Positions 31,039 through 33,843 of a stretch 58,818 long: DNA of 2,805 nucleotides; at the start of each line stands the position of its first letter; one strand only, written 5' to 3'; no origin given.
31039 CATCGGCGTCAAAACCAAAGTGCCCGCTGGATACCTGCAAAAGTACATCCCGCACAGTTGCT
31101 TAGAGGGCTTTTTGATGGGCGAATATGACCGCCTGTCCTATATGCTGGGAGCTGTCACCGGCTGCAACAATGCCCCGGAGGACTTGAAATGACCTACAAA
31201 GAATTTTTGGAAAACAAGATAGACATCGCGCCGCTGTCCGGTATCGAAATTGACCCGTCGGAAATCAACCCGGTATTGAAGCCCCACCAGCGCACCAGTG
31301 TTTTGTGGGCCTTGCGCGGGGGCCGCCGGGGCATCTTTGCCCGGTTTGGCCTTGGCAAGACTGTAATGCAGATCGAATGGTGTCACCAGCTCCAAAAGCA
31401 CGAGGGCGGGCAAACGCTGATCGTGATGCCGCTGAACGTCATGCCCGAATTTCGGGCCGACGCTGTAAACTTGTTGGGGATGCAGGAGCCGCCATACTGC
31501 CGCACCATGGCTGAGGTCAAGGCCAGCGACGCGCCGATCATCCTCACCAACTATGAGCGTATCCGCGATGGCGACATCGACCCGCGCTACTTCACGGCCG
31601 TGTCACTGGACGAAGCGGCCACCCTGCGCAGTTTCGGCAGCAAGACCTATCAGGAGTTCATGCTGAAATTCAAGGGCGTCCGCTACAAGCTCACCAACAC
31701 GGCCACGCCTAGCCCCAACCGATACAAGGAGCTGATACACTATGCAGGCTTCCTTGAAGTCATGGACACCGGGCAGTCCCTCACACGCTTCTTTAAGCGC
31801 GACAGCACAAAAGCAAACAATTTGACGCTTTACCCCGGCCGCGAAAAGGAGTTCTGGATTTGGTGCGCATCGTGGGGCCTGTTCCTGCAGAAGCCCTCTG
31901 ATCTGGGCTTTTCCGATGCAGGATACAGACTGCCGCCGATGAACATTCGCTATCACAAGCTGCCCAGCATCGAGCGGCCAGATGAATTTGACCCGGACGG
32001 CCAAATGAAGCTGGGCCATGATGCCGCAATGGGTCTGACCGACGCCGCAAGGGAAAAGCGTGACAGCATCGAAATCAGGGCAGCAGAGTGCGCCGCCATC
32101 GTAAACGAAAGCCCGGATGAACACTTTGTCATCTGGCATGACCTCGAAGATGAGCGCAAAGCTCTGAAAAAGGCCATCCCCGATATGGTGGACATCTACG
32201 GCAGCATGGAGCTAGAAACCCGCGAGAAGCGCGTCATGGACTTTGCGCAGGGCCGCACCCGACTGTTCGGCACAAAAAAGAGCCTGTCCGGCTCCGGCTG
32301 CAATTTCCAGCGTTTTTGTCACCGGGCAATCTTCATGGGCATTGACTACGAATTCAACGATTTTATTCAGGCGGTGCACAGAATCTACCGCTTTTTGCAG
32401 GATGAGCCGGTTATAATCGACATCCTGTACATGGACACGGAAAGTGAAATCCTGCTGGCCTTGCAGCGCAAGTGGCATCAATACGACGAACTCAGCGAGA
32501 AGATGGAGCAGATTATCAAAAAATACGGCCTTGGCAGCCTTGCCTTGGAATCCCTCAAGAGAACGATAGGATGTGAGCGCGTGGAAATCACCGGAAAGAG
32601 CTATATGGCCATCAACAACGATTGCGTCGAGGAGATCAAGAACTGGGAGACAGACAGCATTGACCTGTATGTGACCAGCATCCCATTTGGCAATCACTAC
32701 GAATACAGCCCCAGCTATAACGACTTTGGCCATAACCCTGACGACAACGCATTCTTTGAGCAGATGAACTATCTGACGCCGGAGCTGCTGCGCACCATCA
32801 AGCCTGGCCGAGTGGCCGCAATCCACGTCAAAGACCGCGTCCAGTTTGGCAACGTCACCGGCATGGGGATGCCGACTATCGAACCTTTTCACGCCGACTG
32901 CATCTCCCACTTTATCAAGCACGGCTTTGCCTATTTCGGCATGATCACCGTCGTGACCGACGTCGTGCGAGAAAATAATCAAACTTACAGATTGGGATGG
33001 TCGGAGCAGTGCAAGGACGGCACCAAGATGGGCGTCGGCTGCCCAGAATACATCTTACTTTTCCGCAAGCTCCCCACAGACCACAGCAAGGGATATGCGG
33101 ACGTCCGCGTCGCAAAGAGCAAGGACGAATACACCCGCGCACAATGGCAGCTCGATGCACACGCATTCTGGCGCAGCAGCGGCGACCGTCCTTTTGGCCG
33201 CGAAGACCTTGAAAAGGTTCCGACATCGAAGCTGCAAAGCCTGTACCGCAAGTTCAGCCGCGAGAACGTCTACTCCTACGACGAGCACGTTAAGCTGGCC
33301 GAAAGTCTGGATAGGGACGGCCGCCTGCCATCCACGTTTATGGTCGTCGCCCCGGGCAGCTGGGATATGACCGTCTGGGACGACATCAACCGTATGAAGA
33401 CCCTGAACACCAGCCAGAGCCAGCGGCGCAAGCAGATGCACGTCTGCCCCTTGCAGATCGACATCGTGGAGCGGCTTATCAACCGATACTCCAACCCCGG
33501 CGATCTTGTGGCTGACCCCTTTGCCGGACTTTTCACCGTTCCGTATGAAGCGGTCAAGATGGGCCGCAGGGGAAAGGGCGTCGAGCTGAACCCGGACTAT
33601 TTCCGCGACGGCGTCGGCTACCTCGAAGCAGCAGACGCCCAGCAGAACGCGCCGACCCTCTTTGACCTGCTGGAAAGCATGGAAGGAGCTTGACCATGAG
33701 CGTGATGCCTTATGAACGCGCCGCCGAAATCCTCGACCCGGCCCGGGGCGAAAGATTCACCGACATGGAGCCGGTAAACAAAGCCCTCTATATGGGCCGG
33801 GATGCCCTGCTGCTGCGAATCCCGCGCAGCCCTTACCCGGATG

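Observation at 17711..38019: One repressor operator embedded in at least five dispersed, paralogous early promoters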

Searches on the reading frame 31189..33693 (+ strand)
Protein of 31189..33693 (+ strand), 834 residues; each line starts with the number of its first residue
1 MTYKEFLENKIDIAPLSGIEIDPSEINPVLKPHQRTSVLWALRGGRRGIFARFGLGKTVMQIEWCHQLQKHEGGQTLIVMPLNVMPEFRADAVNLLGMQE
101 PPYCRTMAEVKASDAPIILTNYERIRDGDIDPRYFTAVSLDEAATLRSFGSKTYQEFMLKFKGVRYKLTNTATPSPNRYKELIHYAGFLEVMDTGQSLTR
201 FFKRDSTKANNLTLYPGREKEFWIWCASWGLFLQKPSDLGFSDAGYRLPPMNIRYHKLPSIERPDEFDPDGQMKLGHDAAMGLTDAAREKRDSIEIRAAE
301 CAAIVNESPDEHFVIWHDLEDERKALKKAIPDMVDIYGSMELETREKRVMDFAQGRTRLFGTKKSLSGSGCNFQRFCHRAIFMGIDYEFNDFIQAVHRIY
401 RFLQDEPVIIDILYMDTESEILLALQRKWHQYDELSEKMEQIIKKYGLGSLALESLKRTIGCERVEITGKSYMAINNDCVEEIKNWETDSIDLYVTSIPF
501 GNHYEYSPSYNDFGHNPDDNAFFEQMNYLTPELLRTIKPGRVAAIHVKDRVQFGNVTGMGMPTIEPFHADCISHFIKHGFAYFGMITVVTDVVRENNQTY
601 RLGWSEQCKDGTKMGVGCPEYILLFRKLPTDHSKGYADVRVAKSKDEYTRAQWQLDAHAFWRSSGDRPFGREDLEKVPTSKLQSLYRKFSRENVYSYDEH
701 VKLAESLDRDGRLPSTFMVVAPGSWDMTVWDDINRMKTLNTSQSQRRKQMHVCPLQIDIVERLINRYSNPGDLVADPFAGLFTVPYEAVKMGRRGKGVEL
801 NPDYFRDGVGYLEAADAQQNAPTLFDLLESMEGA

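Call 14: search_protein_families(library=pfam, proteins=[window:31189-33693:+], max_evalue=0.01)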
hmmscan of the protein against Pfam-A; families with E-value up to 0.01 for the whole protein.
window:31189-33693:+ (834 aa): 3 families
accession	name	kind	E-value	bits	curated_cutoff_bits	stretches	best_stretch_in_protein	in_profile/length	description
PF01555.25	N6_N4_Mtase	-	9.9e-16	58.8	26.7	1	491-806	1-217/221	DNA methylase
PF00176.29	SNF2-rel_dom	-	3.9e-06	26.6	24.9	1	33-193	1-182/290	SNF2-related domain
PF00271.37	Helicase_C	-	0.0045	17.7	23.5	0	331-402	40-109/110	Helicase conserved C-terminal domain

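Call 15: search_protein_families(library=phrogs, proteins=[window:31189-33693:+], max_evalue=0.001)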
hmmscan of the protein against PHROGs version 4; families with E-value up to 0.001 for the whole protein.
window:31189-33693:+ (834 aa): 10 families
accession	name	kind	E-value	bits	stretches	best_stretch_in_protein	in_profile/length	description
phrog_16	-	DNA, RNA and nucleotide metabolism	3e-121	407.4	1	5-831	252-928/986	DNA helicase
phrog_62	-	DNA, RNA and nucleotide metabolism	5.7e-34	117.9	1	24-495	691-1190/1881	DNA helicase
phrog_67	-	other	1.1e-30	108.3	1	471-828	123-359/743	DNA methyltransferase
phrog_31240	-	unknown function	8.2e-22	78.3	2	1-54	2-54/89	-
phrog_3008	-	other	1.7e-07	31.8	1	744-814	143-213/244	DNA methyltransferase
phrog_498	-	other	2.7e-07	30.5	1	734-805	348-413/633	DNA methyltransferase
phrog_6952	-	other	1.3e-06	29.4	1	750-809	113-172/181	DNA methyltransferase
phrog_11354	-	unknown function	1.5e-06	28.9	1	346-444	13-113/116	-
phrog_18293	-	other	9.7e-06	26.5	1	746-814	41-109/119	methyltransferase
phrog_6025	-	other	7.3e-05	23.4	1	469-584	9-104/192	DNA methyltransferase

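Call 76: search_protein_families(library=padloc, proteins=[window:31189-33693:+], max_evalue=0.001)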
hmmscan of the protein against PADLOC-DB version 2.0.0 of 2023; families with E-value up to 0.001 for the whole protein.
window:31189-33693:+ (834 aa): 30 families (the best 25 are shown)
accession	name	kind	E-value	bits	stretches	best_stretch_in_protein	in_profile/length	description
PDLC03353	MTase_II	-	1.5e-15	55.4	2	742-805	180-243/260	Type II methyltransferase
PDLC03350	MTase_II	-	6.5e-15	53.3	2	475-662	60-231/312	Type II methyltransferase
PDLC03299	MTase_II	-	2.7e-14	51.4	1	751-813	196-258/296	Type II methyltransferase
PDLC03387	MTase_II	-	4.3e-14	50.4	2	689-805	172-268/289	Type II methyltransferase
PDLC03371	MTase_II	-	7.7e-11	40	1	736-810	176-250/260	Type II methyltransferase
PDLC03265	MTase_II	-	5.7e-10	37.1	1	745-806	261-322/333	Type II methyltransferase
PDLC03283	MTase_II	-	4.2e-09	34.1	1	709-804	173-263/352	Type II methyltransferase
PDLC03236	MTase_II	-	8e-09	32.4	1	470-587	648-760/912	Type II methyltransferase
PDLC03351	MTase_II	-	1.3e-08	32.4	1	759-814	135-190/348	Type II methyltransferase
PDLC03228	MTase_II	-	2.1e-08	32.3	1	759-817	152-210/227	Type II methyltransferase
PDLC03259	MTase_II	-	2.5e-08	31.2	1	475-666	7-189/423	Type II methyltransferase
PDLC03246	MTase_II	-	5.6e-08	30.3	1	725-804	281-358/376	Type II methyltransferase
PDLC03238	MTase_II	-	1.3e-07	29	0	729-801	288-354/428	Type II methyltransferase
PDLC03320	MTase_II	-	2e-07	28.4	1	751-805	213-267/289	Type II methyltransferase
PDLC03224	MTase_II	-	2.1e-07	28.2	0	739-802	61-125/481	Type II methyltransferase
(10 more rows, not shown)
